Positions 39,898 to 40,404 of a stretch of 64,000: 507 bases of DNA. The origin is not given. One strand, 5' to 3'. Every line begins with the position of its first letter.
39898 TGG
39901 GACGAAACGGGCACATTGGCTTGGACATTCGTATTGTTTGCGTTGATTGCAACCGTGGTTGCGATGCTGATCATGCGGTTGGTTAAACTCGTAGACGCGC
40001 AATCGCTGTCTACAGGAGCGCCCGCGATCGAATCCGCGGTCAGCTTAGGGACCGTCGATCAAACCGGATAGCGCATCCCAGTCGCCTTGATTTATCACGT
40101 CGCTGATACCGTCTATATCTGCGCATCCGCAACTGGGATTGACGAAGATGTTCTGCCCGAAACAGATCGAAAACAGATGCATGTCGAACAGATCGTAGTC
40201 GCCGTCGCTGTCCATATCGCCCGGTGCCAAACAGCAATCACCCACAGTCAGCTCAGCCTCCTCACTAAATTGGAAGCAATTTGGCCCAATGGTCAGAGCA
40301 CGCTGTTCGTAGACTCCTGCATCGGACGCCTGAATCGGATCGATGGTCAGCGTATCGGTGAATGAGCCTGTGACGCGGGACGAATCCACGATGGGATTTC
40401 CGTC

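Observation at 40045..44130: Subtilase carrying the same Ig-triplet plus dockerin-like cassette, plus extensive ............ Asp/Cys repeats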

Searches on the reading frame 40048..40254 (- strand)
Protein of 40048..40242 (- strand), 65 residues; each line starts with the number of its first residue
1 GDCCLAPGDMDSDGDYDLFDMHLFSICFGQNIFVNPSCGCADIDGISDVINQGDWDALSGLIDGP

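Call 10: search_protein_families(library=pfam, proteins=[window:40048-40242:-], max_evalue=10)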
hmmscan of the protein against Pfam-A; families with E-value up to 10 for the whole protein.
seq(65 aa): 0 families

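Call 17: find_homologous_proteins(query=A2, max_evalue=0.001)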
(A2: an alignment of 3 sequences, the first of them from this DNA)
Query A2 (3 sequences) (69 aa, profile of the alignment): 1 proteins with E <= 0.001 among 10 candidates.
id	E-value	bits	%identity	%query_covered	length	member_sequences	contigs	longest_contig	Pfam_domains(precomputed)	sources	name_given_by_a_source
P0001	1.1e-4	40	50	46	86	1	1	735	-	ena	-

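Call 27: search_protein_representatives(alignment_id=A2)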
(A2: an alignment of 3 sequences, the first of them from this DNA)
Query: 3 sequences, 70 profile positions. Proteins with E-value up to 0.001 (for the whole library): 2052; up to 1e-10: 95; up to 1e-30: 0. The best 150 are listed.
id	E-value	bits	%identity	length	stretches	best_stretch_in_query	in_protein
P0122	2.9e-22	94.6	-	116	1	2-70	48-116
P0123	1.3e-20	89.3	-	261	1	4-70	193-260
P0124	2.1e-20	88.6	-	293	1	3-70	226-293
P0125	4.7e-20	87.5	-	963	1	6-70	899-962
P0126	6.8e-20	87.0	-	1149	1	2-70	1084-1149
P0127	7.5e-20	86.8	-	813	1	2-70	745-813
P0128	1.2e-19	86.2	-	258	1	6-70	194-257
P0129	2.6e-19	85.1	-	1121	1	2-70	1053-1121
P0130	8.8e-19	83.4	-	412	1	5-70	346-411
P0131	3.1e-18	81.7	-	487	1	3-70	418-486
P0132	4.5e-18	81.1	-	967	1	5-70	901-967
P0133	1.4e-17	79.6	-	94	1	3-70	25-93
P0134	1.8e-17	79.2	-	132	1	4-70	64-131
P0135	2.0e-17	79.0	-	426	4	13-70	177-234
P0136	2.3e-17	78.9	-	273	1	2-70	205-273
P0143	1.1e-16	76.7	-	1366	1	2-70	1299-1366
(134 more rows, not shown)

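Call 31: search_solved_structures(query=A3, max_evalue=10, show_alignments=3)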
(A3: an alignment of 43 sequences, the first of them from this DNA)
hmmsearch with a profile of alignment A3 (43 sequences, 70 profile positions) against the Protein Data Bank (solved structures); distinct sequences matched with E-value up to 10: 17.
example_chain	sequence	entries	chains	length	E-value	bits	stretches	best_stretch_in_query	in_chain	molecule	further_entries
8x39_A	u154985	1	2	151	2.4e-06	30.8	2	10-68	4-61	Serine protease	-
8x3a_A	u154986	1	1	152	2.4e-06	30.8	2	10-68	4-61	Serine protease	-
5lxv_B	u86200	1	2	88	4e-05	26.9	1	7-68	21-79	Carbohydrate-binding protein WP_009985128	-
2y3n_B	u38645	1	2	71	6.4e-05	26.2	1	10-64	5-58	CELLULOSOMAL FAMILY-48 PROCESSIVE GLYCOSIDE HYDROLASE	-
2b59_B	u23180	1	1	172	0.00013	25.2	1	7-62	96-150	Cellulosomal scaffolding protein A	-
3kcp_A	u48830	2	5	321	0.00036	23.9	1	7-62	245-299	Cellulosomal-scaffolding protein A | Cellulosome anchoring protein cohesin region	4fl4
2vn5_B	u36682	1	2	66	0.002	21.4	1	11-68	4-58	ENDOGLUCANASE A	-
5nrm_B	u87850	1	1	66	0.0025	21.1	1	10-68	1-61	DocCel5: Type I dockerin repeat domain from A. cellulolyticus family 5 endoglucanase WP_01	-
5nrk_B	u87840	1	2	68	0.003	20.9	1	10-68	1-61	DocCel5: Type I dockerin repeat domain from A. cellulolyticus family 5 endoglucanase WP_01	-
5g5d_B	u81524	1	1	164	0.004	20.5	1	11-62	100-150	CELLULOSOMAL-SCAFFOLDING PROTEIN A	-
2jnx_A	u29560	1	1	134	0.0067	19.8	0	13-32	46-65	Calcium binding protein 2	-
2vn6_B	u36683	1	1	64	0.0098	19.2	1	11-68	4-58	ENDOGLUCANASE A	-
2ccl_B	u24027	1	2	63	0.15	15.4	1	11-65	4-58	ENDO-1,4-BETA-XYLANASE Y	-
1ohz_B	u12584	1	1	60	0.19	15.1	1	12-65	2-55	ENDO-1,4-BETA-XYLANASE Y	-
2hps_A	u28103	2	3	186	0.28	14.6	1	13-51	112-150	coelenterazine-binding protein with bound coelenterazine | Coelenterazine-binding protein ca-bound apo form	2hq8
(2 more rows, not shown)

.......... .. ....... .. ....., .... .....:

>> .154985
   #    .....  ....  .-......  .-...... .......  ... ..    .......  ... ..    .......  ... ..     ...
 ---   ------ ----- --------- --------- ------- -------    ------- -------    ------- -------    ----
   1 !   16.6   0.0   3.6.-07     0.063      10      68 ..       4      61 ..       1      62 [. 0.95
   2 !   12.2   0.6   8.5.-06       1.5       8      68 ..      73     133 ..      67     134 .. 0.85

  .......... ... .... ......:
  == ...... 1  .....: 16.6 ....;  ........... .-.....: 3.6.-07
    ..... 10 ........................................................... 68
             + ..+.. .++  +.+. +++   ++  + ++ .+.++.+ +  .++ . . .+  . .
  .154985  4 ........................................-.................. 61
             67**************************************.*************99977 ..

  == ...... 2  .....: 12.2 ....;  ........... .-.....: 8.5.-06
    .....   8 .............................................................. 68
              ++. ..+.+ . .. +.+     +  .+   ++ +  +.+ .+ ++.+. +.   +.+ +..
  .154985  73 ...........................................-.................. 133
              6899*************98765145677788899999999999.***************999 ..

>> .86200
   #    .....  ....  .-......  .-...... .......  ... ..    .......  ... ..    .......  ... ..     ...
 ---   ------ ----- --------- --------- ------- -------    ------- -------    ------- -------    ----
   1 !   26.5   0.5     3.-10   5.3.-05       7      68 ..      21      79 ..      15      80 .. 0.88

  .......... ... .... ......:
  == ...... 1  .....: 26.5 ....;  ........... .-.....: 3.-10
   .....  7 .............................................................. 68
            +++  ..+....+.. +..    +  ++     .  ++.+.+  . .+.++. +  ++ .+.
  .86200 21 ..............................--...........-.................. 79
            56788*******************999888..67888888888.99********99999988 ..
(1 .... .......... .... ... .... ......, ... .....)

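Call 32: find_homologous_proteins(query=A3, max_evalue=0.001)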
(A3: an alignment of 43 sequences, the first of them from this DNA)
Query A3 (43 sequences) (69 aa, profile of the alignment): 276 proteins with E <= 0.001 among 2214 candidates; the best 120 are listed.
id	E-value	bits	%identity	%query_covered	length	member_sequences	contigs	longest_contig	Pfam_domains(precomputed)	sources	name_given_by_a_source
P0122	4.5e-25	105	43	100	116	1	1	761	-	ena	-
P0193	1.0e-18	85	36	88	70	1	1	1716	-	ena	-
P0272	3.6e-16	77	41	84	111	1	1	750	-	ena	-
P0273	3.3e-15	74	37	75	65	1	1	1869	-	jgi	jgi:hypothetical protein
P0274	5.3e-14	70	38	75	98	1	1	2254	-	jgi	-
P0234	1.2e-13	69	38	81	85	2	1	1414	-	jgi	jgi:hypothetical protein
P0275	1.6e-13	68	-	-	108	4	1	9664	-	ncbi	ncbi:MAG: hypothetical protein ACYSUQ_03815, partial [Planctomycetota bacterium]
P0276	9.3e-13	66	37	99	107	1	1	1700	-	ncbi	-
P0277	9.8e-13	66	-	-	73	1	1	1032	-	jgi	jgi:hypothetical protein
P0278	9.8e-13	66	38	86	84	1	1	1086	-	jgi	jgi:hypothetical protein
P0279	1.1e-12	66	41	84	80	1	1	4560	-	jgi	-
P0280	1.5e-12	65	-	-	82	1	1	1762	-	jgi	jgi:hypothetical protein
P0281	6.2e-12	63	41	84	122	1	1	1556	-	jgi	jgi:hypothetical protein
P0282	6.7e-12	63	50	62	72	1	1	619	PF00404.25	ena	-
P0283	7.0e-12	63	-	-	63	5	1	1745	-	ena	-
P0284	1.0e-11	63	47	84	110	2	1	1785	PF01839.30,PF00404.25,PF13517.13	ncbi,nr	ncbi:MAG TPA: dockerin type I repeat-containing protein, partial [Phycisphaerae bacterium]|nr:docker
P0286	1.7e-11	62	41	48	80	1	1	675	PF00404.25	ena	-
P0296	8.5e-11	60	-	-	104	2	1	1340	PF00404.25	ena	-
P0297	1.0e-10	59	43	84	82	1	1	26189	PF00404.25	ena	-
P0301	1.7e-10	59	35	75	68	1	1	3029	PF00404.25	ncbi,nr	ncbi:MAG TPA: dockerin type I domain-containing protein, partial [Phycisphaerae bacterium]|nr:docker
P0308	9.5e-10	56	57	33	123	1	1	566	PF00404.25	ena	-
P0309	1.0e-9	56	37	87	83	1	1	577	PF00404.25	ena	-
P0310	1.1e-9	56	44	36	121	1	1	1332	PF00404.25,PF13517.13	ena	-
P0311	1.7e-9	55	44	86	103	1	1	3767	PF00404.25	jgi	jgi:hypothetical protein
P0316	3.6e-9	54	45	62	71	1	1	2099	PF00404.25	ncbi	-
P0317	3.9e-9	54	45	29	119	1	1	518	PF00404.25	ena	-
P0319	4.8e-9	54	44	61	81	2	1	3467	PF00404.25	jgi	-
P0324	7.5e-9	53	-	-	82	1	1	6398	PF00404.25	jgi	-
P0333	1.5e-8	52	-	-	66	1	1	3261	PF00404.25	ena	-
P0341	2.3e-8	52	34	83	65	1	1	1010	PF00404.25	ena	-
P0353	4.8e-8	51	48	30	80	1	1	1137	PF00404.25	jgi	jgi:hypothetical protein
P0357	6.2e-8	50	-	-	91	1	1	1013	PF00404.25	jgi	jgi:hypothetical protein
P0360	7.0e-8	50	45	74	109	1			PF00404.25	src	-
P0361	7.6e-8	50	42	93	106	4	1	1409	PF00404.25,PF00415.25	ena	-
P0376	2.9e-7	48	-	-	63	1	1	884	PF00404.25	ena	-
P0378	3.0e-7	48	55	29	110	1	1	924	PF00404.25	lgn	-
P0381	3.8e-7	48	45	42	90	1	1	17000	PF00404.25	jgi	-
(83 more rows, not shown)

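Call 40: predict_structure(alignment_id=A3)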
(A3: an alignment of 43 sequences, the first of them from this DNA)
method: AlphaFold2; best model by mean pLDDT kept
length: 69 residues; sequences in the alignment: 43
mean_pLDDT: 88.4   pTM: 0.77
mean pLDDT of the five models: 88.4, 88.3, 87.8, 87.0, 87.0
residues with pLDDT >= 90: 50; 70-90: 11; 50-70: 6; < 50: 2
segments of 3 or more residues with pLDDT < 50: none
pLDDT, mean of each block of 10 residues (from residue 1): 65 90 95 95 93 96 84
secondary structure, 60 per line:
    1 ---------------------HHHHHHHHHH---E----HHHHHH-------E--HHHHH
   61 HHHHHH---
elements in order: H22-31 H40-45 H56-66

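Call 45: fold_search(model_id=the predicted structure, library=pdb)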
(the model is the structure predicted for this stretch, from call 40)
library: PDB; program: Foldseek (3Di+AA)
matches with E <= 10: 16; with E <= 0.001: 0
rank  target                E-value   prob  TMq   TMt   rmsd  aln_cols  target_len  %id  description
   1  2y3n_B                1.7e-01  0.99  0.63  0.72   1.6        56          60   27  Type II cohesin-dockerin domain from Bacteroides cellolosolvens (released 2012-01-11)
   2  8x39_B                6.8e-01  0.85  0.63  0.35   3.4        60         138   32  Crystal structure of cellulosomal double-dockerin module of Clo1313_0689 from Clostridium thermocellum (released 2024-04-03)
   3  8x39_A                1.9e+00  0.54  0.61  0.33   3.5        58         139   33  Crystal structure of cellulosomal double-dockerin module of Clo1313_0689 from Clostridium thermocellum (released 2024-04-03)
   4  2mte_MODEL_1_A        1.9e+00  0.30  0.48  0.48   4.5        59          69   20  Solution structure of Doc48S (released 2014-10-15)
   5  3kcp_A                2.0e+00  0.47  0.57  0.15   3.1        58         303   22  Crystal structure of interacting Clostridium thermocellum multimodular components (released 2010-02-09)
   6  2ccl_B                2.0e+00  0.33  0.52  0.57   4.3        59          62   22  THE S45A, T46A MUTANT OF THE TYPE I COHESIN-DOCKERIN COMPLEX FROM THE CELLULOSOME OF CLOSTRIDIUM THERMOCELLUM (released 2007-02-13)
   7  4fl4_L                2.4e+00  0.41  0.58  0.15   3.1        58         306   22  Scaffoldin conformation and dynamics revealed by a ternary complex from the Clostridium thermocellum cellulosome (released 2012-06-27)
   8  2vn5_D                2.6e+00  0.35  0.57  0.68   2.9        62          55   19  The Clostridium cellulolyticum dockerin displays a dual binding mode for its cohesin partner (released 2008-05-20)
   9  2ozn_B                3.0e+00  0.44  0.58  0.33   1.8        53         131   21  The Cohesin-Dockerin Complex of NagJ and NagH from Clostridium perfringens (released 2008-05-06)
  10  5g5d_B                3.0e+00  0.30  0.54  0.27   2.3        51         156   22  Crystal Structure of the CohScaC2-XDocCipA type II complex from Clostridium thermocellum (released 2017-04-05)
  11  4dh2_B                4.6e+00  0.15  0.48  0.47   4.4        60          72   22  Crystal structure of Coh-OlpC(Cthe_0452)-Doc435(Cthe_0435) complex: A novel type I Cohesin-Dockerin complex from Clost (released 2012-11-28)
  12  5m2s_B                5.6e+00  0.08  0.29  0.25   4.3        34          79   26  R. flavefaciens' third ScaB cohesin in complex with a group 1 dockerin (released 2017-07-05)
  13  5k39_B                7.2e+00  0.13  0.52  0.26   3.2        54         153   18  THE TYPE II COHESIN DOCKERIN COMPLEX FROM CLOSTRIDIUM THERMOCELLUM (released 2017-03-29)
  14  4i2y_B                7.2e+00  0.03  0.26  0.07  10.6        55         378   18  Crystal Structure of the genetically encoded calcium indicator RGECO1 (released 2013-07-24)
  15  4dh2_D                8.2e+00  0.12  0.51  0.51   4.4        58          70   22  Crystal structure of Coh-OlpC(Cthe_0452)-Doc435(Cthe_0435) complex: A novel type I Cohesin-Dockerin complex from Clost (released 2012-11-28)
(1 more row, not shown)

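Call 62: search_protein_families(library=pfam, proteins=[P0143, P0126, P0129], max_evalue=0.01)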
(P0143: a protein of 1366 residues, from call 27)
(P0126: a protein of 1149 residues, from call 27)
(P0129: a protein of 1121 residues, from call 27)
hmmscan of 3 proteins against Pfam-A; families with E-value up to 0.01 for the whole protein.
P0143 (1366 aa): 6 families
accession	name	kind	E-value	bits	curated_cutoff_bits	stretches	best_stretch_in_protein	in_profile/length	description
PF00082.27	Peptidase_S8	-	5.1e-27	95.4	21.8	1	247-509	1-288/288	Subtilase family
PF13927.12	Ig_3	-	3.1e-18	66.5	30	3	1029-1096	4-76/78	Immunoglobulin domain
PF07679.22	I-set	-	3.4e-16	59.5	23.7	2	1210-1283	1-75/90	Immunoglobulin I-set domain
PF13895.12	Ig_2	-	1.4e-10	41.7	27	1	1142-1200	25-73/79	Immunoglobulin domain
PF07686.23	V-set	-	1.6e-05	25.4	26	0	1075-1112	71-108/109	Immunoglobulin V-set domain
PF00047.31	ig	-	5e-05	24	21.8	0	1224-1280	8-67/81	Immunoglobulin domain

P0126 (1149 aa): 9 families
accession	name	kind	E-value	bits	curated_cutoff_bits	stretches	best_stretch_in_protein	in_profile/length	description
PF13688.12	Reprolysin_5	-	4.4e-20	73.2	27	1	217-374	7-169/196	Metallo-peptidase family M12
PF13582.12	Reprolysin_3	-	5.3e-15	56.5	22.4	1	237-360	2-122/123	Metallo-peptidase family M12B Reprolysin-like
PF07679.22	I-set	-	6.1e-14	52.3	23.7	2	567-647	9-90/90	Immunoglobulin I-set domain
PF13927.12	Ig_3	-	2.3e-13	50.9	30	2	564-633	7-78/78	Immunoglobulin domain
PF00526.23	Dicty_CTDC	-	2.2e-12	47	27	4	898-918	2-22/24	Dictyostelium (slime mold) repeat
PF13574.12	Reprolysin_2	-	3.4e-11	43.8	27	1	233-364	2-146/195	Metallo-peptidase family M12B Reprolysin-like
PF13895.12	Ig_2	-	2.1e-10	41.1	27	1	571-647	12-79/79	Immunoglobulin domain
PF13583.11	Reprolysin_4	-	1.6e-09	38.2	22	1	214-378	4-169/203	Metallo-peptidase family M12B Reprolysin-like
PF01421.25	Reprolysin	-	7.2e-07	29.8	20.8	1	231-379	20-177/200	Reprolysin (M12B) family zinc metalloprotease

P0129 (1121 aa): 6 families
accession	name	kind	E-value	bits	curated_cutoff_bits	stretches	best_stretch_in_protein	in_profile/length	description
PF13927.12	Ig_3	-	2.1e-20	73.5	30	3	969-1037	6-76/78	Immunoglobulin domain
PF07679.22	I-set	-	4.8e-19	68.6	23.7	2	967-1037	3-75/90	Immunoglobulin I-set domain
PF07686.23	V-set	-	1.2e-08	35.6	26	1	998-1054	48-107/109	Immunoglobulin V-set domain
PF13895.12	Ig_2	-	1.7e-08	35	27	0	881-947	16-65/79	Immunoglobulin domain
PF00047.31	ig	-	3.5e-06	27.7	21.8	0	976-1033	5-66/81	Immunoglobulin domain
PF19081.6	Ig_7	-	0.00024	21.8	27.3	0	793-871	11-84/84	Ig-like domain CHU_C associated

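Call 68: search_protein_families(library=pfam, alignment_id=A6, max_evalue=0.00001)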
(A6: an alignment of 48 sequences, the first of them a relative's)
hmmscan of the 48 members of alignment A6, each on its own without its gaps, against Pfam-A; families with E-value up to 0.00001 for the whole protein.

A. member 1, P0129 (1121 aa): 5 families
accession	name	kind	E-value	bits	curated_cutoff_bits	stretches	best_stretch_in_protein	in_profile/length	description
PF13927.12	Ig_3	-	2.1e-20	73.5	30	1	969-1037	6-76/78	Immunoglobulin domain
PF07679.22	I-set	-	4.8e-19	68.6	23.7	1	967-1037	3-75/90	Immunoglobulin I-set domain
PF07686.23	V-set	-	1.2e-08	35.6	26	0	998-1054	48-107/109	Immunoglobulin V-set domain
PF13895.12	Ig_2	-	1.7e-08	35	27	0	881-947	16-65/79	Immunoglobulin domain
PF00047.31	ig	-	3.5e-06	27.7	21.8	0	976-1033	5-66/81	Immunoglobulin domain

B. families by the number of members that match (of 48 scanned): 28 families (the first 25 are shown)
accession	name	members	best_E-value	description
PF13927.12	Ig_3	39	5.2e-27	Immunoglobulin domain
PF07679.22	I-set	39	3.5e-26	Immunoglobulin I-set domain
PF13895.12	Ig_2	37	2.6e-17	Immunoglobulin domain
PF00047.31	ig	28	2.2e-14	Immunoglobulin domain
PF07686.23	V-set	19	4.4e-14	Immunoglobulin V-set domain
PF00082.27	Peptidase_S8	7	2.6e-37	Subtilase family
PF19081.6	Ig_7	6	8.9e-14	Ig-like domain CHU_C associated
PF01400.30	Astacin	3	8.2e-42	Astacin (Peptidase family M12A)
PF00112.29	Peptidase_C1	2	7.3e-49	Papain family cysteine protease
PF13229.12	Beta_helix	2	1.2e-15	Right handed beta helix region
PF03372.29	Exo_endo_phos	2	8.9e-15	Endonuclease/Exonuclease/phosphatase family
PF13517.12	FG-GAP_3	1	4.1e-45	FG-GAP-like repeat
PF00629.30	MAM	1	1.3e-27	MAM domain, meprin/A5/mu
PF06452.16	CBM9_1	1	3.3e-20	Carbohydrate family 9 binding domain-like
PF13688.12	Reprolysin_5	1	4.4e-20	Metallo-peptidase family M12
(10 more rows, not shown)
